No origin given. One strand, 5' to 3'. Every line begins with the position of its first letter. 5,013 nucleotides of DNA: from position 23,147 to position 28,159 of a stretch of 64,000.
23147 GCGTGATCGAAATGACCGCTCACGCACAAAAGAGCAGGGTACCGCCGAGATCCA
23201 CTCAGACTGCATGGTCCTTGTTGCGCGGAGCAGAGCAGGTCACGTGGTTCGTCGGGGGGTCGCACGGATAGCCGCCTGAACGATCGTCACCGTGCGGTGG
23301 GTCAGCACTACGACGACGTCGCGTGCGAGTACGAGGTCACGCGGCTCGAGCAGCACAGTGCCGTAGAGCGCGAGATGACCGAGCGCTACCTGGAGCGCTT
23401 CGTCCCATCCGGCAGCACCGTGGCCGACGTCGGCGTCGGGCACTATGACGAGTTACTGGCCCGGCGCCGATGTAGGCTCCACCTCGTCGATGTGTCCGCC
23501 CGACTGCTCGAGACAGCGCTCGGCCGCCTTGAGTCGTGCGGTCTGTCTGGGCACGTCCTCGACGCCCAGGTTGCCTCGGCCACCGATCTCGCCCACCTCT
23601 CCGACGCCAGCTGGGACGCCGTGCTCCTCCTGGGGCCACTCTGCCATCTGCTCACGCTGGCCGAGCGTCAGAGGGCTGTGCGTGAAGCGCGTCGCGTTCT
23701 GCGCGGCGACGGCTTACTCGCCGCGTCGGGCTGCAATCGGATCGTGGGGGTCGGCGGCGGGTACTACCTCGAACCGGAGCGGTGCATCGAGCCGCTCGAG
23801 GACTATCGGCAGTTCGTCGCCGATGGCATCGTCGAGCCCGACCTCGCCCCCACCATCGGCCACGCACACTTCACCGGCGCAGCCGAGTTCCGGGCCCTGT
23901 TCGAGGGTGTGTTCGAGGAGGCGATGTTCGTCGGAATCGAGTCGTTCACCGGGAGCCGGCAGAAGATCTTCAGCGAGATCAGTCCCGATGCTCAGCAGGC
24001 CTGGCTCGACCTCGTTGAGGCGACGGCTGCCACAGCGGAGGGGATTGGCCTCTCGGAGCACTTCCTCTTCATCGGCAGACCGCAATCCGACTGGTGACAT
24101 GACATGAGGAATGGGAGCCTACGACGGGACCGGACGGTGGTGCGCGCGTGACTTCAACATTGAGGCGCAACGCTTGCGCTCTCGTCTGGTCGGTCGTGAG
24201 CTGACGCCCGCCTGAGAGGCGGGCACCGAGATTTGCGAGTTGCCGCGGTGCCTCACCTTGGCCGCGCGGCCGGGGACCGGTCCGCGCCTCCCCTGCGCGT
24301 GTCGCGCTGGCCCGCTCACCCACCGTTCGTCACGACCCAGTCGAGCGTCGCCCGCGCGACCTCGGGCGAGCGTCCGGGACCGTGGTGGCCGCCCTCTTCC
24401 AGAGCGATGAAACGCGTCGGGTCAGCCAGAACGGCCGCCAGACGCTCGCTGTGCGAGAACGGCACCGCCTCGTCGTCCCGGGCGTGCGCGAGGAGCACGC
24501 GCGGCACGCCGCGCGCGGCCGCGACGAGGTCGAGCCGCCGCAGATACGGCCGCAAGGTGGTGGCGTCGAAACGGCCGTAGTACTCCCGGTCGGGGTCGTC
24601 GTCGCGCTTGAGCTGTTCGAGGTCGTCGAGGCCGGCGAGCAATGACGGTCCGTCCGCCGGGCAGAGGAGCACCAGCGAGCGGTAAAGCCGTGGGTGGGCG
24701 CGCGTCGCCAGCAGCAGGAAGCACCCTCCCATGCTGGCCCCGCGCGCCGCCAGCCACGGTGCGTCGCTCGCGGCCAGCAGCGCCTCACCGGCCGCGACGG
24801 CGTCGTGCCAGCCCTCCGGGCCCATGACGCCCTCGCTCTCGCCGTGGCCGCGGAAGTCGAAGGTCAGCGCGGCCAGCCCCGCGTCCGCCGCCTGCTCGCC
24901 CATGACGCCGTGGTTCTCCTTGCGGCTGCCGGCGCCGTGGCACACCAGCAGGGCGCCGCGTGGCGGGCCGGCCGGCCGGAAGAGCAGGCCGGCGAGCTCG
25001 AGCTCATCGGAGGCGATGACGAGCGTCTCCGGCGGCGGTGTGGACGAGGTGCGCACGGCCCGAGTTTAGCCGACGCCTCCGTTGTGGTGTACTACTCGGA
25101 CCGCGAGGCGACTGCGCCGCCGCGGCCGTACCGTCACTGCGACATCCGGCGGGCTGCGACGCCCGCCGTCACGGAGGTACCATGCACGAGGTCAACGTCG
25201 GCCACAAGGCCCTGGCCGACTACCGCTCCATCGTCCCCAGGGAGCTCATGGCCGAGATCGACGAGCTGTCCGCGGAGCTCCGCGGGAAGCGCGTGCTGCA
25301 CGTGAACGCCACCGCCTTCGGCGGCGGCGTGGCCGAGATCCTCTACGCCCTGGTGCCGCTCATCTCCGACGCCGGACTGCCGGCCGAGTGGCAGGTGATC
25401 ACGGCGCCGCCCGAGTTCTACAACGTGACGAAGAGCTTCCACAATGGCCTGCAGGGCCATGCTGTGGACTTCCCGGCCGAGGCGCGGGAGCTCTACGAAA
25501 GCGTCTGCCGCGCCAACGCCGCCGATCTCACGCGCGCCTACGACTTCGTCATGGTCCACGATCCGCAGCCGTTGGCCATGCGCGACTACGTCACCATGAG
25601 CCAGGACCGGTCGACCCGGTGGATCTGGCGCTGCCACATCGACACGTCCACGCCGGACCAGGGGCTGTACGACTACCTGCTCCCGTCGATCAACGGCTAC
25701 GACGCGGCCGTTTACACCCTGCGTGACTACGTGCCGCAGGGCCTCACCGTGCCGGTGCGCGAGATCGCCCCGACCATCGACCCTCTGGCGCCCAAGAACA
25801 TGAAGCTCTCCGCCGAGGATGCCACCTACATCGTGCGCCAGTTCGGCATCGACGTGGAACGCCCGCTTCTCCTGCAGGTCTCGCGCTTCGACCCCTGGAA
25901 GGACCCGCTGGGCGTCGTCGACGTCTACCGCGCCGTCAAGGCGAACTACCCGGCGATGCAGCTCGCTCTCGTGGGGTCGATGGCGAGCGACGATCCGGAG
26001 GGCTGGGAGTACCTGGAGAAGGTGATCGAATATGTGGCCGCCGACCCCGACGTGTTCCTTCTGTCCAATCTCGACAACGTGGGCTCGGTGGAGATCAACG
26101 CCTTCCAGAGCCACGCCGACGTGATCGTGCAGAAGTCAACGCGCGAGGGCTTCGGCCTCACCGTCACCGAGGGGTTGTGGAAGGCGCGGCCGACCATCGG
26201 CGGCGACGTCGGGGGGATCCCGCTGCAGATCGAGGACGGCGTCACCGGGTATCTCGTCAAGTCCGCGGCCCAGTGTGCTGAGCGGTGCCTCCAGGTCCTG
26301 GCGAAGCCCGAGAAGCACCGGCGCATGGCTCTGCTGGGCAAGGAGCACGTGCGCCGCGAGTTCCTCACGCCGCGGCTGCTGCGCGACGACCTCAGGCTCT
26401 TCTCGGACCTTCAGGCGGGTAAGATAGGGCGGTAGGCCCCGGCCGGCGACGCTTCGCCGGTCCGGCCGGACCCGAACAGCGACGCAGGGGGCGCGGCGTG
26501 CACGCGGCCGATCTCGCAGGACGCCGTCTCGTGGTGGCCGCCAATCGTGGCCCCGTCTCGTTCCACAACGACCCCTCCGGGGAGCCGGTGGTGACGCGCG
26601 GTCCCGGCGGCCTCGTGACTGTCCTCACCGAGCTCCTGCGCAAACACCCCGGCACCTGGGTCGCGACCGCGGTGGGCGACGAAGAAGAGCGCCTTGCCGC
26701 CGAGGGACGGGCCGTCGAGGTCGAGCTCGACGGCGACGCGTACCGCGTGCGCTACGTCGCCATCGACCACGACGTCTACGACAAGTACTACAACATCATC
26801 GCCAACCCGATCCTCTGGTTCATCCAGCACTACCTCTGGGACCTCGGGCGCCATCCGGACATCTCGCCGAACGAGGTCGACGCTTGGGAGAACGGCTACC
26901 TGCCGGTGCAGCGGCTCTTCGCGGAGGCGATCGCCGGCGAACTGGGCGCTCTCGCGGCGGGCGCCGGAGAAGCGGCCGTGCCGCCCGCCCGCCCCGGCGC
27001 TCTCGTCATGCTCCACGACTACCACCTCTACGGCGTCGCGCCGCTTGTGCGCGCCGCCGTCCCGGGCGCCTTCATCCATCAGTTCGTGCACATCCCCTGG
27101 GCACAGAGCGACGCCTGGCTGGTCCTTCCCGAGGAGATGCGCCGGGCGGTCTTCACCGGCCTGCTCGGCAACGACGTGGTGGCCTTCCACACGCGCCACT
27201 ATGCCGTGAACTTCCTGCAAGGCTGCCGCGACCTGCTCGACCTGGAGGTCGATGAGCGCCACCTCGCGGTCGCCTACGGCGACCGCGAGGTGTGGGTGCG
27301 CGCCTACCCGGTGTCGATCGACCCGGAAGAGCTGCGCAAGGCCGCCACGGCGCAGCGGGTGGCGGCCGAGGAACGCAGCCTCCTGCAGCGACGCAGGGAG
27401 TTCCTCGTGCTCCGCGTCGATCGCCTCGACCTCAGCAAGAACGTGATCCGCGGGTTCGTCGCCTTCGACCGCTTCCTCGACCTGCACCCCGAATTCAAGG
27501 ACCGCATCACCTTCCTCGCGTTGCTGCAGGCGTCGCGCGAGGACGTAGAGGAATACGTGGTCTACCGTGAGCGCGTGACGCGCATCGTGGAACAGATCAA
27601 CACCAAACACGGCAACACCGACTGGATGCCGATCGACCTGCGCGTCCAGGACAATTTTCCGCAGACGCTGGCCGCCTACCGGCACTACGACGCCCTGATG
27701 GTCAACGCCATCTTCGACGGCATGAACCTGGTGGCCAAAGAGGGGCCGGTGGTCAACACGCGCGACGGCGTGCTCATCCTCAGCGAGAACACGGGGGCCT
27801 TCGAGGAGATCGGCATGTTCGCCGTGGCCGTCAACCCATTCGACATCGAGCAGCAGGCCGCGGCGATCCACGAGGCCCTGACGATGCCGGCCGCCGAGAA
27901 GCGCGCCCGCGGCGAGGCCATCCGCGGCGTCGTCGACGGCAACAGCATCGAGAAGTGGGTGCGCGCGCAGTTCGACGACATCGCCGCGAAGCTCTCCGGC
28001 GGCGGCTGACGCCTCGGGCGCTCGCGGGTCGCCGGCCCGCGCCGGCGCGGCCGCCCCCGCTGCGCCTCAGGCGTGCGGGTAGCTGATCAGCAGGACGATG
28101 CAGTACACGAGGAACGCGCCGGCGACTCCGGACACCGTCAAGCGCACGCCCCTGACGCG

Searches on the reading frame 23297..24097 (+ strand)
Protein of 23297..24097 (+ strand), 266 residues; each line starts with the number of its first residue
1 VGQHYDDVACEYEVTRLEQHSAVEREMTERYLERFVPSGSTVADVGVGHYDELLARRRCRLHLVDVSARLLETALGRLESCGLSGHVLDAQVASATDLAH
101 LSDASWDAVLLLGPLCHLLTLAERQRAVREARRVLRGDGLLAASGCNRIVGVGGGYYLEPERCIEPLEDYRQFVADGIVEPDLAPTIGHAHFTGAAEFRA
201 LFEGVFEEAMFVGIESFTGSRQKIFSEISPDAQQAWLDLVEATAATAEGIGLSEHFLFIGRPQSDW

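Call 41: search_protein_families(library=pfam, proteins=[window:23297-24097:+], max_evalue=0.00001)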
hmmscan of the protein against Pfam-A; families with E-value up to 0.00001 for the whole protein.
window:23297-24097:+ (266 aa): 3 families
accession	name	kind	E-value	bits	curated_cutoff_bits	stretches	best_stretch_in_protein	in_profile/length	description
PF08241.18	Methyltransf_11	-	7.2e-13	49.4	21.2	1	46-142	6-94/95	Methyltransferase domain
PF13649.12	Methyltransf_25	-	3.5e-10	40.9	27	1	46-139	7-97/97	Methyltransferase domain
PF08242.18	Methyltransf_12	-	1.1e-07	32.9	30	1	46-141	6-98/98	Methyltransferase domain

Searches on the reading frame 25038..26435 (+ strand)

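Call 41: search_protein_families(library=pfam, proteins=[window:25038-26435:+], max_evalue=0.00001)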
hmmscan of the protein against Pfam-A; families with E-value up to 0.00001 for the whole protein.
window:25038-26435:+ (465 aa): 3 families
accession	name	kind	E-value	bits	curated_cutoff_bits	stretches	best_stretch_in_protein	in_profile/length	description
PF21269.3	TreT_GT1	-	9e-50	168.5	27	1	88-233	1-144/144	Trehalose synthase, N-terminal domain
PF00534.26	Glycos_transf_1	-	5.1e-20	72.1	26.4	1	267-431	7-166/172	Glycosyl transferases group 1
PF13692.12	Glyco_trans_1_4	-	4.3e-13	50.2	27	1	276-422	2-141/142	Glycosyl transferases group 1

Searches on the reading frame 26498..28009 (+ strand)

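Call 41: search_protein_families(library=pfam, proteins=[window:26498-28009:+], max_evalue=0.00001)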
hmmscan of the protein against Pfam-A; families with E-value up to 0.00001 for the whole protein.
window:26498-28009:+ (503 aa): 1 family
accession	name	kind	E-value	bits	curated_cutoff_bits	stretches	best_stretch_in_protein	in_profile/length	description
PF00982.27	Glyco_transf_20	-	1.8e-103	347.3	32.5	1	10-496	2-472/473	Glycosyltransferase family 20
